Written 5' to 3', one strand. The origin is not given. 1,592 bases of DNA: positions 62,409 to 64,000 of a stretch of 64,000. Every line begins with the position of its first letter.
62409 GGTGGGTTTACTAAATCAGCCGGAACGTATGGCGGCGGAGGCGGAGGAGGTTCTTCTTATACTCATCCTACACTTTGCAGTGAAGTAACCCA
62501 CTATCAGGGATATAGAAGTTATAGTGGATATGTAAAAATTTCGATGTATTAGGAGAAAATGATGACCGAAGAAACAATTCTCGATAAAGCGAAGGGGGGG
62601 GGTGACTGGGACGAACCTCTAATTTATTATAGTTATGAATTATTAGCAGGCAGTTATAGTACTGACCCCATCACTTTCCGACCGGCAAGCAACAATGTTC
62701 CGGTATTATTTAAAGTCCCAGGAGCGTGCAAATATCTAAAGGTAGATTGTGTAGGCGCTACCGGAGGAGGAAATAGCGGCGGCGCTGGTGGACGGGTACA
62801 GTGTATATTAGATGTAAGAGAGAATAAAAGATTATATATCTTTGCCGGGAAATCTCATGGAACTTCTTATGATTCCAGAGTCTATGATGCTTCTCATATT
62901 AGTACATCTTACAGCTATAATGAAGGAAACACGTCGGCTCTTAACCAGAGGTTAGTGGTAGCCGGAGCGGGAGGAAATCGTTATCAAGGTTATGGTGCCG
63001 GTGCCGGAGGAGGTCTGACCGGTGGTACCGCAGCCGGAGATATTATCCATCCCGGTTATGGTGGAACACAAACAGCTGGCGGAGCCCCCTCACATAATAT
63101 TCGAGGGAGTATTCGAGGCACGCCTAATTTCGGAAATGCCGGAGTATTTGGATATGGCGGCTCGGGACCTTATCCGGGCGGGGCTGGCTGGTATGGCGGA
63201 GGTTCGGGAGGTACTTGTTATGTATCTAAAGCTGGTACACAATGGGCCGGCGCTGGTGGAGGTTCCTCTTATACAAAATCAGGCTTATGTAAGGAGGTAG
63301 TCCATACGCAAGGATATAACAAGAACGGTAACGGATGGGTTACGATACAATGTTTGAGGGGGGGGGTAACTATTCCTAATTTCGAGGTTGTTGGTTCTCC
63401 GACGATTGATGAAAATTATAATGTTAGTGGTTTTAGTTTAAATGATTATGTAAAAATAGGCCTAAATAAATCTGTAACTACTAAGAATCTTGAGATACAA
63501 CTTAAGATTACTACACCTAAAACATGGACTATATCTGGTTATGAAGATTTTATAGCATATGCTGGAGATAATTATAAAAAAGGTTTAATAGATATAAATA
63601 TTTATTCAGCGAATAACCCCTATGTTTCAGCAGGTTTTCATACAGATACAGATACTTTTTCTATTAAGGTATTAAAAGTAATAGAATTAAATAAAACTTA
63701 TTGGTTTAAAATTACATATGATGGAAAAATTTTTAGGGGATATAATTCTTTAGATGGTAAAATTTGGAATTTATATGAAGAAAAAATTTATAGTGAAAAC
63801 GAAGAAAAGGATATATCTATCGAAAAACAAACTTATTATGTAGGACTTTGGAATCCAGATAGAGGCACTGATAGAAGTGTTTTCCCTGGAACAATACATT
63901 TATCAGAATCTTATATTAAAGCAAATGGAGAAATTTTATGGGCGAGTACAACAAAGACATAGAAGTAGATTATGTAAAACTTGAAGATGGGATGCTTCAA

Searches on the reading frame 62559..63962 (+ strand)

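Call 36: search_protein_families(library=phrogs, max_evalue=0.00001, proteins=[window:62559-63962:+])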
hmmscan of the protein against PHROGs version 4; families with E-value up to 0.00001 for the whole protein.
window:62559-63962:+ (467 aa): 0 families

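Call 82: search_protein_families(library=pfam, max_evalue=0.001, proteins=[window:62559-63962:+])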
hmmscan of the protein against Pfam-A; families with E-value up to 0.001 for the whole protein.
window:62559-63962:+ (467 aa): 1 family
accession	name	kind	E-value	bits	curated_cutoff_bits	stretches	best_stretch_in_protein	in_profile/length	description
PF12810.13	ALK_LTK_GRD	-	3.2e-08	34.3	24.5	1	61-263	11-240/243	ALK/LTK, Glycine-rich domain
